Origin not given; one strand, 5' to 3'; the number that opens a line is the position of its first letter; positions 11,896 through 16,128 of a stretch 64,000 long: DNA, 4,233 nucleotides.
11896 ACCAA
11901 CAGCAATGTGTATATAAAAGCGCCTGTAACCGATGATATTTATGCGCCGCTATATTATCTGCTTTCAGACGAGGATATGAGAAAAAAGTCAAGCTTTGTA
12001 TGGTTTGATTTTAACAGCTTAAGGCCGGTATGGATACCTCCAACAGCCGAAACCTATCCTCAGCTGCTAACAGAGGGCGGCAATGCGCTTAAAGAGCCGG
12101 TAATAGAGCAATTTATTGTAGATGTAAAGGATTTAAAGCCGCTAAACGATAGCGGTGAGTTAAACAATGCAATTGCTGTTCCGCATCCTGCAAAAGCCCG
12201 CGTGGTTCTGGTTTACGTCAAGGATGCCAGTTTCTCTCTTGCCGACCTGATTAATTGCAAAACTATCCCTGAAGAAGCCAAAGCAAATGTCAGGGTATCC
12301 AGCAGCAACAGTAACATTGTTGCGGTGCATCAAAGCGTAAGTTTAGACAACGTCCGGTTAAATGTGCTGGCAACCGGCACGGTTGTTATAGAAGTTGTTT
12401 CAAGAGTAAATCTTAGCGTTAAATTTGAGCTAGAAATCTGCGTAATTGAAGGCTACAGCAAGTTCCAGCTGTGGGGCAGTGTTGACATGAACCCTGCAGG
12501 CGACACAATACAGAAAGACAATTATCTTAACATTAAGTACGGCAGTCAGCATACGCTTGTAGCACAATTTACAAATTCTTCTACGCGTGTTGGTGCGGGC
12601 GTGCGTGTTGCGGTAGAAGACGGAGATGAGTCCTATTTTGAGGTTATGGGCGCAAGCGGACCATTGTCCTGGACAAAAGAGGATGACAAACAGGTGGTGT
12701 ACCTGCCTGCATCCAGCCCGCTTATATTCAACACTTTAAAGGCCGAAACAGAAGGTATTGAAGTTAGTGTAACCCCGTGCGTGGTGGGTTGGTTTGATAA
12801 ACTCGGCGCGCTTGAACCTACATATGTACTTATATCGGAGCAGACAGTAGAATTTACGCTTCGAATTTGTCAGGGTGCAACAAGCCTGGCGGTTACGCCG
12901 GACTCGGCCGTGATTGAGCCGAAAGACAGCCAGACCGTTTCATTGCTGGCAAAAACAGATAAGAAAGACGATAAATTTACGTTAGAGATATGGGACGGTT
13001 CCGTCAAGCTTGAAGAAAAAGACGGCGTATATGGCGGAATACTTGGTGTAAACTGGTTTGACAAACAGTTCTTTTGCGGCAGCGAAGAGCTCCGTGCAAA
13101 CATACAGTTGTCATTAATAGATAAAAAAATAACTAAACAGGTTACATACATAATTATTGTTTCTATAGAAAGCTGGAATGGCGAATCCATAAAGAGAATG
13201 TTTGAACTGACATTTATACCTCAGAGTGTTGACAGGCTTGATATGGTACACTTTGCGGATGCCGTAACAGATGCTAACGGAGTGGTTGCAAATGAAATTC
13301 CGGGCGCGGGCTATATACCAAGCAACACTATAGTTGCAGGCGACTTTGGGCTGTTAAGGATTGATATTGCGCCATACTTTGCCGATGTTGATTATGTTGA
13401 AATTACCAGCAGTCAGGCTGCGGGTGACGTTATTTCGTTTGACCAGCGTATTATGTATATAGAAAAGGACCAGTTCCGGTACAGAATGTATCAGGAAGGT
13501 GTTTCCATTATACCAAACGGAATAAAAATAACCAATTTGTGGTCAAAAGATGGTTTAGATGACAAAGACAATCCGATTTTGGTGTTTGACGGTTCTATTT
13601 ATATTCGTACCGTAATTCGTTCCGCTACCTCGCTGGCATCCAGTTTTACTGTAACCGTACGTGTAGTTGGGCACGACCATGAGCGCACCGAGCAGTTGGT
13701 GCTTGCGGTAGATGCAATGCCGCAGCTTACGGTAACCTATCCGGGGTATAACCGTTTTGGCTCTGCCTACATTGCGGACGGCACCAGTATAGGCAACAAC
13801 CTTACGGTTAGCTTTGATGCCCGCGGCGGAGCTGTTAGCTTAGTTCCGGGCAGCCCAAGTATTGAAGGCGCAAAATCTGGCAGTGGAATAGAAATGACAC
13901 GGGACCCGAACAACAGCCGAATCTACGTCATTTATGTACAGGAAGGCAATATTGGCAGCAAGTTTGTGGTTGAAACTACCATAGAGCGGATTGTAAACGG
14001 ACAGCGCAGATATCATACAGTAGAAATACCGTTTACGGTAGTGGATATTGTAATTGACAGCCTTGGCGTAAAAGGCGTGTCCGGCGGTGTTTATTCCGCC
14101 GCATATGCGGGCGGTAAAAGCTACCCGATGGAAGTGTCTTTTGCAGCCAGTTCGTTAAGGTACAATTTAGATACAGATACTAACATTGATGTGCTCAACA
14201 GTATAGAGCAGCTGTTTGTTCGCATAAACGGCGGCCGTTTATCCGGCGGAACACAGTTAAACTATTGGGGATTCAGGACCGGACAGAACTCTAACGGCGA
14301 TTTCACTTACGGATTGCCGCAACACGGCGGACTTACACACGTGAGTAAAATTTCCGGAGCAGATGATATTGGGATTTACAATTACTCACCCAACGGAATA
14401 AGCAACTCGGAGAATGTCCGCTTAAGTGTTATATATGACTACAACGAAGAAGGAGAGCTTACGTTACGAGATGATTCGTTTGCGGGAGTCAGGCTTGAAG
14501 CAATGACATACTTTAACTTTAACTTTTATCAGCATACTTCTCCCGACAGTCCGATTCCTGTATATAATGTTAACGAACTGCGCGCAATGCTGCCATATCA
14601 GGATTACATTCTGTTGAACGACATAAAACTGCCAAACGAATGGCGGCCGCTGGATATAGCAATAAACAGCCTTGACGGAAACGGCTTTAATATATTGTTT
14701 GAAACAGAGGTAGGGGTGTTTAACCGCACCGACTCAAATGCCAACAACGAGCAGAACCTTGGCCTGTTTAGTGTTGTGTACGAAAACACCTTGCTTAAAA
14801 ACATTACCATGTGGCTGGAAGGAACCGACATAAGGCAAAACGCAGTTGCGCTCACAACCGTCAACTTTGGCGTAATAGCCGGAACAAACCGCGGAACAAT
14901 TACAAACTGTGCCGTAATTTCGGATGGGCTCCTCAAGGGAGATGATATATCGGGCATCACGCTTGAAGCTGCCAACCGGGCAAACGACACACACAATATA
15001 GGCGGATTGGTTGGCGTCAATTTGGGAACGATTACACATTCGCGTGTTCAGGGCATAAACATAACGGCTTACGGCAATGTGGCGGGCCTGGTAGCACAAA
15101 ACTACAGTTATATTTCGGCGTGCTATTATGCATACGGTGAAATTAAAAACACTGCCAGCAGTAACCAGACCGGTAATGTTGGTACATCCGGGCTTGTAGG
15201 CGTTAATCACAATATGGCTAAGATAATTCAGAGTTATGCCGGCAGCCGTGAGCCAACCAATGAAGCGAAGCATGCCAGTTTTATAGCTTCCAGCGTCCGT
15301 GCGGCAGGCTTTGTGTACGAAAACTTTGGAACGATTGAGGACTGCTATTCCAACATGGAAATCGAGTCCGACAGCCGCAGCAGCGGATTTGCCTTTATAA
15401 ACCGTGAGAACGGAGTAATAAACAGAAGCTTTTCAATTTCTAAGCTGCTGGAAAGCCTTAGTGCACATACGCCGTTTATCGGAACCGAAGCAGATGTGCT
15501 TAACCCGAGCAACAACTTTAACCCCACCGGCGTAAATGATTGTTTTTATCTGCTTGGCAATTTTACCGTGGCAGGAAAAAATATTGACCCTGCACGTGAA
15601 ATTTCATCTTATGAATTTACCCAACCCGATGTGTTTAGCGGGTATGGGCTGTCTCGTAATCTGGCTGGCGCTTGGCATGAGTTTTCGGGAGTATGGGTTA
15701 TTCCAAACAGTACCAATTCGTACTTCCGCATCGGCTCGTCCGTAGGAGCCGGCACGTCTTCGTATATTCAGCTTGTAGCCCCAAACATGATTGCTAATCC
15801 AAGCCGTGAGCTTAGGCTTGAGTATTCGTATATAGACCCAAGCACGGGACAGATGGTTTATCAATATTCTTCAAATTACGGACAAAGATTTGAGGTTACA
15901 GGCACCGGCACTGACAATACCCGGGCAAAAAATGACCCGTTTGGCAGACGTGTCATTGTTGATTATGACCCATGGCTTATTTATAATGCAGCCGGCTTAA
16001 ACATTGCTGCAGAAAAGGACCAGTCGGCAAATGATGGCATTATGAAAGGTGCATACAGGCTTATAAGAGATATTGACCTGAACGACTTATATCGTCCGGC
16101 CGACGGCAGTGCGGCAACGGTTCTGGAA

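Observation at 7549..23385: A single 15.8-kb gene encoding a 5278-aa lipoprotein with alternating Ig-like tracts and seven solenoid modules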

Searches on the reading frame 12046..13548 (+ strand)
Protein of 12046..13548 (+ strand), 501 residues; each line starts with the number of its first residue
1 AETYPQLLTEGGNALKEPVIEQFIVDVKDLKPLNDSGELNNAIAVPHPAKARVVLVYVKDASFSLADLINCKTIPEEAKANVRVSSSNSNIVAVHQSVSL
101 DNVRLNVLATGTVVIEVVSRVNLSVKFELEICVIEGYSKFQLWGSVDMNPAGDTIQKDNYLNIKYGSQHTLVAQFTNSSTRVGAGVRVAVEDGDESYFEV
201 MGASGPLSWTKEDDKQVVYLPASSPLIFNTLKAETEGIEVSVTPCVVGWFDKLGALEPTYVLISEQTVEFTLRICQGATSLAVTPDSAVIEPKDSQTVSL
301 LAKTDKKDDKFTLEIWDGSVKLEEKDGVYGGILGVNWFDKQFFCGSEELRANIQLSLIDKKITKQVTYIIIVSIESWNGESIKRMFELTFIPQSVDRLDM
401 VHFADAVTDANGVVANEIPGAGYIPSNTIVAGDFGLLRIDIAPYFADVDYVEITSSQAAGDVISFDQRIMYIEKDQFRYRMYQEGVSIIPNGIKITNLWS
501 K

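Call 22: search_protein_families(library=pfam, proteins=[window:12046-13548:+], max_evalue=5)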
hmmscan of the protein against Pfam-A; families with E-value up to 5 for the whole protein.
window:12046-13548:+ (501 aa): 2 families
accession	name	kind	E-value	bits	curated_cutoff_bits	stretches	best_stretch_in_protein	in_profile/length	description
PF22076.2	Cep192_D6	-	0.026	15.2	35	1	264-321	32-86/101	Cep192 domain 6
PF02368.24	Big_2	-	0.029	14.8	22.8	1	74-122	27-72/79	Bacterial Ig-like domain (group 2)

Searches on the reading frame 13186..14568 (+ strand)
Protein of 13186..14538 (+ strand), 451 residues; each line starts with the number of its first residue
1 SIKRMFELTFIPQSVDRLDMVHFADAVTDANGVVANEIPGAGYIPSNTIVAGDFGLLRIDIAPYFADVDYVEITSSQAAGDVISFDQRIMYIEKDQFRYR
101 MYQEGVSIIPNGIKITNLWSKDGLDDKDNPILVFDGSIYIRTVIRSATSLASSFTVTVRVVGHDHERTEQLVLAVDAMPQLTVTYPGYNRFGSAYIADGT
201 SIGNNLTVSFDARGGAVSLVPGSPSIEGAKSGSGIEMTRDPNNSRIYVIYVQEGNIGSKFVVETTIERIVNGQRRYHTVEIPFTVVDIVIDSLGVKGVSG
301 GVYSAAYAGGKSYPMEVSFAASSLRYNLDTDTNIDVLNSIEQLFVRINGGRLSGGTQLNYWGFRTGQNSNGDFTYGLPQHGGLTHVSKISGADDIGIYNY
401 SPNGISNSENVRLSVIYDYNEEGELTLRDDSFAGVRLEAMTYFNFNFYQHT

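Call 22: search_protein_families(library=pfam, proteins=[window:13396-14568:+], max_evalue=5)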
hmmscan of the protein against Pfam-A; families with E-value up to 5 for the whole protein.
window:13396-14568:+ (391 aa): 0 families

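Call 90: search_protein_representatives(protein=window:13186-14538:+)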
Query: 451 residues. Proteins with E-value up to 0.001 (for the whole library): 6; up to 1e-10: 5; up to 1e-30: 2. The best 6 are listed.
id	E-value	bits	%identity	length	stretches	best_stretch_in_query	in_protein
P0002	5.0e-295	994.6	100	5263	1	1-451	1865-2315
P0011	1.4e-75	271.6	41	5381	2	5-422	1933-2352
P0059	6.7e-21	91.4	31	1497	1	7-338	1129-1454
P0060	1.3e-14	70.7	31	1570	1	4-320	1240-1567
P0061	1.7e-11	60.3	36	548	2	5-97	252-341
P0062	1.2e-05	41.1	31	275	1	1-218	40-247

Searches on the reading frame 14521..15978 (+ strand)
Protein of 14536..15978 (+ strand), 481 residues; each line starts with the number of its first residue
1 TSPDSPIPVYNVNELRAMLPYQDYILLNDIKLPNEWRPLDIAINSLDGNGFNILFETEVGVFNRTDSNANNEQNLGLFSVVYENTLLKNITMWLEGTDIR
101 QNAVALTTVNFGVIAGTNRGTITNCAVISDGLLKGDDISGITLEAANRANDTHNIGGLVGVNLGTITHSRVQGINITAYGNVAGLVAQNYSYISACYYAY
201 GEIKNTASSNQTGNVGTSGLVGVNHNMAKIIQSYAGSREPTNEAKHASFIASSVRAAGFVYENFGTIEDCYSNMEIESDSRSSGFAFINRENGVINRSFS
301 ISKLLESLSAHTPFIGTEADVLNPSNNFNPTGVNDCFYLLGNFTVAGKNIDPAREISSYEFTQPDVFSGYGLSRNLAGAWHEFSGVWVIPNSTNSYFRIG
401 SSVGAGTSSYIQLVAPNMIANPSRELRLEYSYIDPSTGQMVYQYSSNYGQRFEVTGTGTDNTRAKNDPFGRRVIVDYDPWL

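Call 22: search_protein_families(library=pfam, proteins=[window:14536-15978:+], max_evalue=5)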
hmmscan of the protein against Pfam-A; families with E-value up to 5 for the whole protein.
window:14536-15978:+ (481 aa): 1 family
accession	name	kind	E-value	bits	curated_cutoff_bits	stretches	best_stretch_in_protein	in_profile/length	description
PF07581.17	Glug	-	5.5e-06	26.9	20.5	1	152-177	2-28/28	The GLUG motif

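Call 81: find_related_loci(query=window:14521-15948:+, collection=genome_contigs, flank=2000)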
Query window:14521-15948:+ (476 aa) in genome_contigs; peptide patterns used: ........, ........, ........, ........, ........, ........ (x = any residue, [..] = any of these).
21 stretches matched a pattern, but none encodes a relative of the query by tblastn (E <= 1e-3).
